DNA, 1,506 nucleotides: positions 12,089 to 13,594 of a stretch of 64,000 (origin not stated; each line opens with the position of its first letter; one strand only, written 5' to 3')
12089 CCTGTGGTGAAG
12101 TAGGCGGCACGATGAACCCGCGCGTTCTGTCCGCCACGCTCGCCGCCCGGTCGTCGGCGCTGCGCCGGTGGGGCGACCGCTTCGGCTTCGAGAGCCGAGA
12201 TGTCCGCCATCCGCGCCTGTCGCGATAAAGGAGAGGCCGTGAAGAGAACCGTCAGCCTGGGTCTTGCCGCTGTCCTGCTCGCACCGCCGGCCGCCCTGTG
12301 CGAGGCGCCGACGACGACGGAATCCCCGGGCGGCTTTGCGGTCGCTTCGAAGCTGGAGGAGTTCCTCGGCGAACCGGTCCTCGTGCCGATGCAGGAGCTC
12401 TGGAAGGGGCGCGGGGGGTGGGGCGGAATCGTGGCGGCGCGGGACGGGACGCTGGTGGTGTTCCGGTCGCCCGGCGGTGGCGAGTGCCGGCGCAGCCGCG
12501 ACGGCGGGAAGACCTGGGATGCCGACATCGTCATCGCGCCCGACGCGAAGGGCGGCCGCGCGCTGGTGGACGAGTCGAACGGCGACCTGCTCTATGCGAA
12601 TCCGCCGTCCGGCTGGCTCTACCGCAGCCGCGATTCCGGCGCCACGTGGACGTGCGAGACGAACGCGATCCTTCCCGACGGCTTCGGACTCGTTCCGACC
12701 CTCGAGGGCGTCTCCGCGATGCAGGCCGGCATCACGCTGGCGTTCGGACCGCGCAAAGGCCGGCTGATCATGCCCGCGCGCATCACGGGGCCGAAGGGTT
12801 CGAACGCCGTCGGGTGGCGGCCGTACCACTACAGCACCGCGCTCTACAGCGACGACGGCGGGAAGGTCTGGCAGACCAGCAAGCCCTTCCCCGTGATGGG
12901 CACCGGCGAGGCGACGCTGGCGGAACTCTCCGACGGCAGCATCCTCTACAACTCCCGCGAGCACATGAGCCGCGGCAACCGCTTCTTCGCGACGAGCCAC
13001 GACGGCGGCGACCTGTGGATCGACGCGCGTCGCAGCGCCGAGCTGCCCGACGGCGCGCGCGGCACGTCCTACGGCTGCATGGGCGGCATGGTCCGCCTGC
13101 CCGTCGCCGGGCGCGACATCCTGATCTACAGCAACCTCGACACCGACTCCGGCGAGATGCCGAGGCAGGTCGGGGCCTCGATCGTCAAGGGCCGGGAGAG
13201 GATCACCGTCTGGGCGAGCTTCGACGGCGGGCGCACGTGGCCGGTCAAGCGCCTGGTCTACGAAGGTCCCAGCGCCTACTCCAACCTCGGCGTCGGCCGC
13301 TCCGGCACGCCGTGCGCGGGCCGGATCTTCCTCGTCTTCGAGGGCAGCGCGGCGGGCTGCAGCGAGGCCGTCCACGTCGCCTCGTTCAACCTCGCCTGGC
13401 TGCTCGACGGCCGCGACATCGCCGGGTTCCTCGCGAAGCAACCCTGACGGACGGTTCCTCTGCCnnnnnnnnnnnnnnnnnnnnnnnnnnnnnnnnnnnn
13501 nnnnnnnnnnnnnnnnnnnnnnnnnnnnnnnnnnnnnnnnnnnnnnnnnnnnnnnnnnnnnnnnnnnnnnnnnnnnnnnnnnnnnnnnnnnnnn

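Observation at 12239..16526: Overlapping sialidase / neutral-ceramidase-like / sialidase operon, with an alkaline-ceramidase-family membrane protein at 614..1285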

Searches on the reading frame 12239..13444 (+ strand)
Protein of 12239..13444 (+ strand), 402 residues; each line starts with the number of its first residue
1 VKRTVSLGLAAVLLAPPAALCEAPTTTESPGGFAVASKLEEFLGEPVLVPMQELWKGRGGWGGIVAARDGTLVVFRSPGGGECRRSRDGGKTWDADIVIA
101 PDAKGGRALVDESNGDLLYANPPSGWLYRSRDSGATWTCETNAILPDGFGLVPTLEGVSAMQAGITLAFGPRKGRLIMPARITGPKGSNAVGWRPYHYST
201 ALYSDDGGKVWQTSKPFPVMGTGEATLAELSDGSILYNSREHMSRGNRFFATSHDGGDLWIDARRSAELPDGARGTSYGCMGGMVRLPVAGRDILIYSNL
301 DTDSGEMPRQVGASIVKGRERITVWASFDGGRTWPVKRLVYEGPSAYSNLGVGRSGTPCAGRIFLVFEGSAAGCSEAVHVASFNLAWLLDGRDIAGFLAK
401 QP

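Call 7: search_protein_families(library=pfam, proteins=[window:12239-13444:+], max_evalue=0.1)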
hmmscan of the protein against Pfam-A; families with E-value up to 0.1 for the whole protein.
window:12239-13444:+ (402 aa): 5 families
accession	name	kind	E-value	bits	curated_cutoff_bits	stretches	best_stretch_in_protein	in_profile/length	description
PF13088.12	BNR_2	-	2.6e-12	47.1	31.4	1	128-355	85-272/277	BNR repeat-like domain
PF02012.26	BNR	-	2.5e-06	27.1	27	0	203-213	2-12/12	BNR/Asp-box repeat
PF13859.12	BNR_3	-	0.00011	22.1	27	1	123-268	88-218/308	BNR repeat-like domain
PF14870.12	PSII_BNR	-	0.0018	18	27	0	224-325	37-137/303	Photosynthesis system II assembly factor YCF48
PF15902.12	Sortilin-Vps10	-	0.0028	16.9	33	0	84-138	4-58/446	Sortilin, neurotensin receptor 3,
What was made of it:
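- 12239..13447 (+): g1: secreted 402-aa GH33-fold six-bladed propeller with five Asp boxes. It is divergent, with no RIP motif. BNR_2 47.1 bits (call 7).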

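Call 8: search_protein_families(library=ncbifam, proteins=[window:12239-13444:+], max_evalue=0.1)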
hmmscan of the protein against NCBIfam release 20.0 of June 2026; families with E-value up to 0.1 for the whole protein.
window:12239-13444:+ (402 aa): 3 families
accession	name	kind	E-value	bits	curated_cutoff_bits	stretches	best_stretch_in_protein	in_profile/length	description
NF052328.1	NeuramTDE0471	equivalog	7.8e-05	21.6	900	1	199-356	304-466/538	neuraminidase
NF045728.1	glycosyl_F510_1955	equivalog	0.00037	19.9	175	1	68-142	103-175/246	F510_1955 family glycosylhydrolase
NF010237.0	PRK13684.1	equivalog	0.011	14.8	326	0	224-326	65-165/334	photosynthesis system II assembly factor Ycf48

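Call 10: search_solved_structures(query=window:12239-13444:+, max_evalue=1, show_alignments=2)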
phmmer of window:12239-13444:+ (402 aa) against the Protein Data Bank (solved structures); distinct sequences matched with E-value up to 1: 61 (the best 60 are shown).
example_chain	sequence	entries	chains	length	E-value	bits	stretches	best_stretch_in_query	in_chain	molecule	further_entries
1eur_A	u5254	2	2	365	8.8e-17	64.3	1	105-388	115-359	SIALIDASE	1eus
1eut_A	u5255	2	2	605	4.1e-16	62.1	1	105-388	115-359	SIALIDASE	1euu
1w8n_A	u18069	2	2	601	5.3e-16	61.7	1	105-388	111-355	BACTERIAL SIALIDASE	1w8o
4j9t_A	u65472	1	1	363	1.3e-15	60.4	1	105-388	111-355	designed unnatural amino acid dependent metalloprotein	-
1wcq_A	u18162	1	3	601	1.3e-15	60.4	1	105-388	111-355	SIALIDASE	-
2bzd_A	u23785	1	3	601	1.6e-15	60.2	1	105-388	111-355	BACTERIAL SIALIDASE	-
2ber_A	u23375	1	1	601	9.7e-15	57.6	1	105-388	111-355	BACTERIAL SIALIDASE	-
7lbu_A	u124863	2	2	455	2.9e-12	49.4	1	129-301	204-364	Exo-alpha-sialidase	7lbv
8t26_A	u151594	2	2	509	7.7e-10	41.4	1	84-299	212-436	Sialidase, putative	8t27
8feb_A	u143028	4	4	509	8.4e-10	41.3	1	84-299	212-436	Sialidase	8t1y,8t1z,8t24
4fj6_A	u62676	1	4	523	1.8e-09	40.2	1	201-340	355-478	glycoside hydrolase family 33, candidate sialidase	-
6mnj_A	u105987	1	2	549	5.1e-09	38.7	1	200-350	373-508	Hz136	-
8gn6_C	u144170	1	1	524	1.2e-08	37.6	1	84-299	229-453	Sialidase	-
8gn6_A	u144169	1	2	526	1.3e-08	37.4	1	84-299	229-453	Sialidase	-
6myv_A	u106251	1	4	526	4.7e-08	35.6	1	201-338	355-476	Sialidase26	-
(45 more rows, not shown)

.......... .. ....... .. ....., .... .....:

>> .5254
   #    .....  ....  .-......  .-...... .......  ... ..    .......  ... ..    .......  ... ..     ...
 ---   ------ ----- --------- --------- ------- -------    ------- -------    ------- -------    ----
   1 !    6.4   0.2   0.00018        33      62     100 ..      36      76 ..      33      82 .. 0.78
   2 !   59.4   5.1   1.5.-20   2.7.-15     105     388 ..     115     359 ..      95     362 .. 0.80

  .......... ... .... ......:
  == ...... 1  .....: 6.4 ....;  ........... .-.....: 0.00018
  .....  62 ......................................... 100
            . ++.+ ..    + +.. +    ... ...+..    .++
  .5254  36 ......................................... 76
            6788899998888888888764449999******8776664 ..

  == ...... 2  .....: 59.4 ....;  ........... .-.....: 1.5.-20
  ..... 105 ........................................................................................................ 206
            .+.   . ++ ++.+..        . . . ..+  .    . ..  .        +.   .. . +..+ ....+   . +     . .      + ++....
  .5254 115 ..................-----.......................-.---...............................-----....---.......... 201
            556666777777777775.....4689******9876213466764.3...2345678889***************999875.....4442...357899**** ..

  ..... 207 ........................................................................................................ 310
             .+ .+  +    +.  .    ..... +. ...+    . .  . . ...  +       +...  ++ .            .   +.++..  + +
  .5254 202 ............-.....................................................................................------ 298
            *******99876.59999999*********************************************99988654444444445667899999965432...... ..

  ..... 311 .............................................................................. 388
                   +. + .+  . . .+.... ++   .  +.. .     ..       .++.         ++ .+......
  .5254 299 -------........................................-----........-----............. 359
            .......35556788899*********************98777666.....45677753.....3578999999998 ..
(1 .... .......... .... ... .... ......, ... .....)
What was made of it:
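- On GH33 exo-alpha-sialidase (g1): 1EUR at E 9e-17 (call 10).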

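Call 28: find_homologous_proteins(query=window:12239-13444:+)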
Query window:12239-13444:+ (402 aa): 1515 proteins with E <= 0.001 among 8000 candidates; the best 120 are listed.
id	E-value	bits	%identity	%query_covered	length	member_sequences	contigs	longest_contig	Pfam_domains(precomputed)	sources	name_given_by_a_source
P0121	2.6e-271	918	100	100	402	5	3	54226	PF02012.27,PF13088.13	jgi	-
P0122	4.4e-229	779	87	98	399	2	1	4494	PF02012.27,PF13088.13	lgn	-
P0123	4.6e-225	765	86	97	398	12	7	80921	PF02012.27,PF13088.13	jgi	jgi:sialidase-1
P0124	1.7e-219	747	84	95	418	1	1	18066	PF02012.27,PF13088.13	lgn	-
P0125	8.9e-207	705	77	100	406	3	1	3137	PF02012.27,PF13088.13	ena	-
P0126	1.2e-203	695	75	99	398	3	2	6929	PF13859.13,PF02012.27,PF13088.13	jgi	-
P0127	2.8e-203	694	74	99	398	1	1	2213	PF02012.27,PF13088.13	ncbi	-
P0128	2.2e-201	687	76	94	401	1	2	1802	PF13859.13,PF02012.27,PF15902.13,PF13088.13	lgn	-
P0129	3.0e-200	684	74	99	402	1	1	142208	PF02012.27,PF13088.13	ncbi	-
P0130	4.0e-200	683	75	95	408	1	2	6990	PF13859.13,PF02012.27,PF13088.13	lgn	-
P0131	5.1e-200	683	74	100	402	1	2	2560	PF02012.27,PF13088.13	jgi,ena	-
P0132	5.2e-200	683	74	98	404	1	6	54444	PF13859.13,PF02012.27,PF13088.13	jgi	jgi:hypothetical protein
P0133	6.6e-200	683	75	94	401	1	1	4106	PF02012.27,PF13088.13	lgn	-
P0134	7.5e-200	682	76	98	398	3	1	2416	PF02012.27,PF13088.13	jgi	-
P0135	9.9e-200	682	76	92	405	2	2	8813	PF02012.27,PF13088.13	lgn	-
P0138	2.3e-198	677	74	98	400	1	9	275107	PF02012.27,PF13088.13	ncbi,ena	-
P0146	7.6e-197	672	73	100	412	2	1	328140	PF02012.27,PF13088.13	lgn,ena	-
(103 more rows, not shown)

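Call 30: search_solved_structures(query=A2, max_evalue=0.00001, show_alignments=4)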
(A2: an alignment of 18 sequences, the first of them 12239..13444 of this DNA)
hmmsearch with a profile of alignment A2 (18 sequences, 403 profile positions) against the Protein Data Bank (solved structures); distinct sequences matched with E-value up to 0.00001: 49.
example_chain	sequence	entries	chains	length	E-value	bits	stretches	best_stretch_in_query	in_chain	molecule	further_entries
1eur_A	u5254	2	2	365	2.4e-22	82.4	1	130-389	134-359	SIALIDASE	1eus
1eut_A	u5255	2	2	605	2.3e-21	79.2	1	130-389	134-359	SIALIDASE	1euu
1w8n_A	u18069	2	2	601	3.9e-21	78.4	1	130-389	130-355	BACTERIAL SIALIDASE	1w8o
1wcq_A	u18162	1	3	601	1.1e-20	77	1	130-389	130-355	SIALIDASE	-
2bzd_A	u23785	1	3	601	1.7e-20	76.3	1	130-389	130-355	BACTERIAL SIALIDASE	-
4j9t_A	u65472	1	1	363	5.4e-20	74.6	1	63-389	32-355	designed unnatural amino acid dependent metalloprotein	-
2ber_A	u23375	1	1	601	1.1e-19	73.7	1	130-388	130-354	BACTERIAL SIALIDASE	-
7lbu_A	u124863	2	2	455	2.2e-16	62.7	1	130-321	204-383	Exo-alpha-sialidase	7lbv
4fj6_A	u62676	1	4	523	5.1e-11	45.1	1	202-341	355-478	glycoside hydrolase family 33, candidate sialidase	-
8gn6_C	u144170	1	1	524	1.1e-10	44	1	83-299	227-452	Sialidase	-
8gn6_A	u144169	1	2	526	1.2e-10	43.9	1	83-299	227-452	Sialidase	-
8t26_A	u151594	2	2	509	1.9e-10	43.2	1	83-299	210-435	Sialidase, putative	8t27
8feb_A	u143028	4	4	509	2.1e-10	43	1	83-299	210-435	Sialidase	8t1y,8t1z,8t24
7qxo_A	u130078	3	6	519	8.1e-10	41.1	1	201-343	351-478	BNR/Asp-box repeat protein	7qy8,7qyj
6mnj_A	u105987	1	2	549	1.9e-09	39.9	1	201-353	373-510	Hz136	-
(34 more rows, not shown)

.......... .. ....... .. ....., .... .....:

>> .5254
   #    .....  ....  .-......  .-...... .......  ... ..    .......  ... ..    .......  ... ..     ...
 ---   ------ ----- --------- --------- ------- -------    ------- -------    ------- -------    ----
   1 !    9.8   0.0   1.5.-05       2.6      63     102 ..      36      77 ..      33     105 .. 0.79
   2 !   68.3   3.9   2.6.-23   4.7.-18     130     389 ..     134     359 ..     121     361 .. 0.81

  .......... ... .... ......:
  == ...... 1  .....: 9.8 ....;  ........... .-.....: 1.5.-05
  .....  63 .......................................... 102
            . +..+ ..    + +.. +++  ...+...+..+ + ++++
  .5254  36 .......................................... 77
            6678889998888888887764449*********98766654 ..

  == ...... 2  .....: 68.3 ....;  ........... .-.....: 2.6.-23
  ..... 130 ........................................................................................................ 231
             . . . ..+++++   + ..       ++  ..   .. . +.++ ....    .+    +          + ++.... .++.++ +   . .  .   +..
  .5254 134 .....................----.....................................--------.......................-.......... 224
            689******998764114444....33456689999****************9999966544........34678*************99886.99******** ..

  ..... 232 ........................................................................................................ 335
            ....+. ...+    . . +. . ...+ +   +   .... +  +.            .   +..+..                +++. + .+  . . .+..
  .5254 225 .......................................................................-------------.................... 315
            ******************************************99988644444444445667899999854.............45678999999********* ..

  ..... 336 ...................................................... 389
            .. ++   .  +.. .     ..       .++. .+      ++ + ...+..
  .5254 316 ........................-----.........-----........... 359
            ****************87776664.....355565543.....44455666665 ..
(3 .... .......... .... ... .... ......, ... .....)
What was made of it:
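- On GH33 exo-alpha-sialidase (g1): R240 and R319 align with R276 and R342 (call 30).
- g1 keeps four of the six sialidase catalytic positions (call 30).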

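Call 36: find_encoding_contigs(protein=P0138, flank=8000, max_places=1)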
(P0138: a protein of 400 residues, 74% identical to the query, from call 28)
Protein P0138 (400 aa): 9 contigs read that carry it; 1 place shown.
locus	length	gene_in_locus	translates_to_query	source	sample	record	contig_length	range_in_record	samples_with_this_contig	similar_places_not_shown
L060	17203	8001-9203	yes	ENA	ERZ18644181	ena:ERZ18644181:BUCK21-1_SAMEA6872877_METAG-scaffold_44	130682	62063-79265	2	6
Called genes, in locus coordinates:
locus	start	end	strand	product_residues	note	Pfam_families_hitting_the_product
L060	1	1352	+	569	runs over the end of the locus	PF05157:MshEN, PF00437:T2SSE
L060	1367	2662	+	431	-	PF28597:T2SSF_N, PF00482:T2SSF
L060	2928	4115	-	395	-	PF00246:Peptidase_M14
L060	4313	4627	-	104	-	PF00903:Glyoxalase (weak)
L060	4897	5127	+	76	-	-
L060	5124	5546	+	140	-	PF01850:PIN (weak)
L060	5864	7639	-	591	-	PF07969:Amidohydro_3, PF01979:Amidohydro_1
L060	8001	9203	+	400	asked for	PF02012:BNR (faint), PF13088:BNR_2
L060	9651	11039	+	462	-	PF00884:Sulfatase, PF01663:Phosphodiest (weak)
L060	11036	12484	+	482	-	PF00884:Sulfatase, PF14707:Sulfatase_C (weak)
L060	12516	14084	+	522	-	PF00884:Sulfatase, PF01663:Phosphodiest, PF00036:EF-hand_1 (faint), PF13405:EF-hand_6 (faint), PF13499:EF-hand_7 (weak), PF13202:EF-hand_5 (weak)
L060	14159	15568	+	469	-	PF00884:Sulfatase, PF01663:Phosphodiest (weak), PF14707:Sulfatase_C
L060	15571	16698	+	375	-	-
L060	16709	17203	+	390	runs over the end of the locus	PF13088:BNR_2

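Call 37: find_encoding_contigs(protein=P0146, flank=8000, max_places=1)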
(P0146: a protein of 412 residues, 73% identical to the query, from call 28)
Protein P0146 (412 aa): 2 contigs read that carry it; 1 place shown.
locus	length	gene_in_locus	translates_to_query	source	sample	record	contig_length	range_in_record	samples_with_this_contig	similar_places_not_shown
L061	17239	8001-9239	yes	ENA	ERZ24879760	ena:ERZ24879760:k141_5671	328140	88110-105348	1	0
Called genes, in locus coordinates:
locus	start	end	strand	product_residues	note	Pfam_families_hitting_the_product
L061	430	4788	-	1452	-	-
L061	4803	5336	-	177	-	-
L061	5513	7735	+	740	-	-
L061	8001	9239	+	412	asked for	PF02012:BNR (faint), PF13088:BNR_2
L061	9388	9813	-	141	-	-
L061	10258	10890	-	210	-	PF14522:Cytochrome_C7 (faint), PF14537:Cytochrom_c3_2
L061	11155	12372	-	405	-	PF00248:Aldo_ket_red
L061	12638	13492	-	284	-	PF01261:AP_endonuc_2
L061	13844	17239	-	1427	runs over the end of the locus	PF03958:Secretin_N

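Call 69: find_related_loci(query=A2, collection=metagenome_contigs, flank=10000)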
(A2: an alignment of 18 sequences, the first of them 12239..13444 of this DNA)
Query A2 (402 aa) in metagenome_contigs; peptide patterns used: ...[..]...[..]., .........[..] (x = any residue, [..] = any of these).
428 stretches matched a pattern; 147 encode a relative of the query (tblastn E <= 1e-3); the best 80 are kept; 80 distinct loci.
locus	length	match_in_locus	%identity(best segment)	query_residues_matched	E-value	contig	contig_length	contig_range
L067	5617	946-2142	74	1-399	0e+0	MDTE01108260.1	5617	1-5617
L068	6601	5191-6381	74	1-400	0e+0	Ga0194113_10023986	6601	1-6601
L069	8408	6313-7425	78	32-402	0e+0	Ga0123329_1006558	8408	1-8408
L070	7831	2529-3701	75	13-398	0e+0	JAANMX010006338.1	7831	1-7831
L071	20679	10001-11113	77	32-402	0e+0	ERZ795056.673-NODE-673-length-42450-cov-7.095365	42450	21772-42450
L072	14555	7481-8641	73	15-400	0e+0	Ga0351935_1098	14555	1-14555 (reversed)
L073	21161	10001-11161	73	15-400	0e+0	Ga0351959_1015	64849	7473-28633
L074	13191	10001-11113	76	32-402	0e+0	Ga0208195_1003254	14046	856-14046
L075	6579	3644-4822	73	9-400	0e+0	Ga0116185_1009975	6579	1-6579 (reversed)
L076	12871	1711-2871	73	15-400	0e+0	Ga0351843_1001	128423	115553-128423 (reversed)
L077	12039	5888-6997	76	32-401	0e+0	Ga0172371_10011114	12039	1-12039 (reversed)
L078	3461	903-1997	78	34-398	0e+0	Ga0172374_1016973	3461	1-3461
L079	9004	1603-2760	74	19-402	0e+0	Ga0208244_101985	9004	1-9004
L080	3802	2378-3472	78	34-398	0e+0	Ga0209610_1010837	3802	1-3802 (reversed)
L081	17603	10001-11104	76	31-398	0e+0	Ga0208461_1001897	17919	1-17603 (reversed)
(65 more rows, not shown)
